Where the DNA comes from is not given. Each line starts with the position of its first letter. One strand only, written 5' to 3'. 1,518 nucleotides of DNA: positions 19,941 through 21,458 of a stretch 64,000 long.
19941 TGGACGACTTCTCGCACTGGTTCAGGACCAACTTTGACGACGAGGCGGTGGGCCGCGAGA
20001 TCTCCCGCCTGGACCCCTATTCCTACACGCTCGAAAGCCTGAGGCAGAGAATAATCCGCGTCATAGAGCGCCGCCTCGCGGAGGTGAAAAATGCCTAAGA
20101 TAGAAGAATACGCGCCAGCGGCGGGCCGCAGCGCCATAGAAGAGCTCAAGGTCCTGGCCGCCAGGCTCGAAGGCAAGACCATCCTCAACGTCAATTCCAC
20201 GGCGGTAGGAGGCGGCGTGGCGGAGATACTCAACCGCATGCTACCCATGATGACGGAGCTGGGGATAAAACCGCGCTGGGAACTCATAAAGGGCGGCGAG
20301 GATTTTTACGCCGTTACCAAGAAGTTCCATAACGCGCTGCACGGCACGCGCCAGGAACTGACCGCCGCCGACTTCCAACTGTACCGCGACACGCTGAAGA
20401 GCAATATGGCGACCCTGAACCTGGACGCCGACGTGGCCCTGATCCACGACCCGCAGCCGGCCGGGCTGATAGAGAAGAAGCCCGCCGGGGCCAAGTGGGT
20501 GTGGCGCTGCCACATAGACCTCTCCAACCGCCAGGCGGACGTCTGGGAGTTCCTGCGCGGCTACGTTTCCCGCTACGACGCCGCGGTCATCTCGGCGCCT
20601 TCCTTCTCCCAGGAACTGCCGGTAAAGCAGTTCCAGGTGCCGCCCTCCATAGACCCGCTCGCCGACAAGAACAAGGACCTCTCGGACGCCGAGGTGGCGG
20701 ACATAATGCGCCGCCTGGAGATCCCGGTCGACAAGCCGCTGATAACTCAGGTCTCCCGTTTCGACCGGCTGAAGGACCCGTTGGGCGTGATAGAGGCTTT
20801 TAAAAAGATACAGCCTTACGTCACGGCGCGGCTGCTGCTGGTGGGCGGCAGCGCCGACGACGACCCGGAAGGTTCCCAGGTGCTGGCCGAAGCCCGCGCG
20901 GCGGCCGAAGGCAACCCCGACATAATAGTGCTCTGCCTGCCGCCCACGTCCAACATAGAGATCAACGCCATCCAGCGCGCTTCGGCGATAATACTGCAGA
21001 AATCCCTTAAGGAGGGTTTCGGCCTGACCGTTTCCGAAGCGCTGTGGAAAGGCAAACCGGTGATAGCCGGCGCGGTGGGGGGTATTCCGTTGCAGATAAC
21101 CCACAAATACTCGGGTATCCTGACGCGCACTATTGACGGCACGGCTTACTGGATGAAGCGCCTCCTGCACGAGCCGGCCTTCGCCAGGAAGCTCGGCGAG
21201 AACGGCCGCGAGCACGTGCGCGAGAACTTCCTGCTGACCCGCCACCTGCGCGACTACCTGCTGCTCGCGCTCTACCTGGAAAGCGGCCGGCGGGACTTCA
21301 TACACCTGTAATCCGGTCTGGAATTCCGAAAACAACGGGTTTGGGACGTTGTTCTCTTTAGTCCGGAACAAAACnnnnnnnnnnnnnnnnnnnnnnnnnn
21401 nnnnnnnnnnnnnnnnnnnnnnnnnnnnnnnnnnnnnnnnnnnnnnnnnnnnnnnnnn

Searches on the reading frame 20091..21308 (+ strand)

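Call 49: search_protein_families(library=pfam, proteins=[window:20091-21308:+], max_evalue=0.00001)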
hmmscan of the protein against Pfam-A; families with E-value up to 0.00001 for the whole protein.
window:20091-21308:+ (406 aa): 3 families
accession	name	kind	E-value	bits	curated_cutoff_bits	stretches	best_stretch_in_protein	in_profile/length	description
PF21269.3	TreT_GT1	-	3.4e-53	179.6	27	1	33-173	1-143/144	Trehalose synthase, N-terminal domain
PF00534.26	Glycos_transf_1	-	7.5e-20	71.6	26.4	1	204-374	4-171/172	Glycosyl transferases group 1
PF13692.12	Glyco_trans_1_4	-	4.2e-11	43.7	27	1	216-359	2-140/142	Glycosyl transferases group 1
